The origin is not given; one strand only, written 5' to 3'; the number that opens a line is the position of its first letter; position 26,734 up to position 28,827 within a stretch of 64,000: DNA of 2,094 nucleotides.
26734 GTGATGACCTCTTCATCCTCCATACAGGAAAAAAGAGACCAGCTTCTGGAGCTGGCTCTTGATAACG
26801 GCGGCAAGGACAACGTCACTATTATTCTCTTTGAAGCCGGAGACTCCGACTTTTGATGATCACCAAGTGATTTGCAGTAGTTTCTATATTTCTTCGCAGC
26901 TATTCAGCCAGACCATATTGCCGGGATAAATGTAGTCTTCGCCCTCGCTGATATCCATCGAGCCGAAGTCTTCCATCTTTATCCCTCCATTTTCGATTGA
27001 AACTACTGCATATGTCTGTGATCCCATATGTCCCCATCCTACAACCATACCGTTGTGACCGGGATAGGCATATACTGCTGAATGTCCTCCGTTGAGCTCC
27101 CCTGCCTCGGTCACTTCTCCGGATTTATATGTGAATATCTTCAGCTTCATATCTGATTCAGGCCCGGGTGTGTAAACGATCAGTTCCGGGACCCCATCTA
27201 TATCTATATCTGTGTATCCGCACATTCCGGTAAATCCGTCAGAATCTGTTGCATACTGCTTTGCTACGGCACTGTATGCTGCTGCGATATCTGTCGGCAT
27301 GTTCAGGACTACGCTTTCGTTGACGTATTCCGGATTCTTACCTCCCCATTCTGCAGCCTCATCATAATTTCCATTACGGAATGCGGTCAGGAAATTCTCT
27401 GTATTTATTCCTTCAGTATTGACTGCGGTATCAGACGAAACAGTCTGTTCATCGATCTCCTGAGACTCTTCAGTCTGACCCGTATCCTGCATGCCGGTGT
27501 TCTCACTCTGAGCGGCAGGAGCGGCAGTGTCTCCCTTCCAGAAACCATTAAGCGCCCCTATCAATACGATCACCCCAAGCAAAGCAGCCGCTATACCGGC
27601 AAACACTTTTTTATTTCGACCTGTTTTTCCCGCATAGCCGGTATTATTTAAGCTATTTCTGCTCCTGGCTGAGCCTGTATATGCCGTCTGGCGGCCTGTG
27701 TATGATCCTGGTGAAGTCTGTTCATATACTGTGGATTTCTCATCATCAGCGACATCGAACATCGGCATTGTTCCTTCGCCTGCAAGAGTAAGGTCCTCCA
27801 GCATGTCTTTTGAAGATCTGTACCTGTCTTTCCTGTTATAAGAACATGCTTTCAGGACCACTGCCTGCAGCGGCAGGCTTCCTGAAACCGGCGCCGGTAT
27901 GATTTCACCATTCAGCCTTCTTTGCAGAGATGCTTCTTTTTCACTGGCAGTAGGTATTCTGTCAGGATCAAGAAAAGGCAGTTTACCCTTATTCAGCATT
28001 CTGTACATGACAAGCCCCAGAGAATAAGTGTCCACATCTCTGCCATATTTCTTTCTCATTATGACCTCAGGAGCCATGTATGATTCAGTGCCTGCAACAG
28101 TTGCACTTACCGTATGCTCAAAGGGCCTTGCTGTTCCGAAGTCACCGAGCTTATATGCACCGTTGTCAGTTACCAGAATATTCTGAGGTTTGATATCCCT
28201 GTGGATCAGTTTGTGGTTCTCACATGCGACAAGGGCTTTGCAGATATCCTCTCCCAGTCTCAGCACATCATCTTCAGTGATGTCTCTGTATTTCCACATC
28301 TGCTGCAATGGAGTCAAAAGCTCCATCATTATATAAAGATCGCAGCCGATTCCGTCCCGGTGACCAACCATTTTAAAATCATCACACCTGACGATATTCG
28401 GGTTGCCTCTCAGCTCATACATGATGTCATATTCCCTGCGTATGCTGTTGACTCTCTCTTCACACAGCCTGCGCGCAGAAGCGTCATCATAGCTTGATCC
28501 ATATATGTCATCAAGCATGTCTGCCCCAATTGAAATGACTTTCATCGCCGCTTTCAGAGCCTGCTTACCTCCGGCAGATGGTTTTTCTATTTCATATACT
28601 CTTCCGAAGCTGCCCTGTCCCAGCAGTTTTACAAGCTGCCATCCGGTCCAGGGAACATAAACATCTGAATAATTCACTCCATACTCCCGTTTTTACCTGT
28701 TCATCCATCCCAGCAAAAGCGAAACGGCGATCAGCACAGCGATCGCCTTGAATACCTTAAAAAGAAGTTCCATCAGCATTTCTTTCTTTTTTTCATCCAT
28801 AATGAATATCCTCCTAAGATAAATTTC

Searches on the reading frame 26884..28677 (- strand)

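Call 23: search_protein_families(library=pfam, proteins=[window:26884-28677:-], max_evalue=0.001)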
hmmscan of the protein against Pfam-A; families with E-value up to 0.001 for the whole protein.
window:26884-28677:- (597 aa): 2 families
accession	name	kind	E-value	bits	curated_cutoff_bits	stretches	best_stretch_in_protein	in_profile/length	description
PF00069.31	Pkinase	-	1.6e-38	133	31.7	1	14-287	2-253/263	Protein kinase domain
PF07714.23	PK_Tyr_Ser-Thr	-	4.9e-25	88.8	23.1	1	74-286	43-249/258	Protein tyrosine and serine/threonine kinase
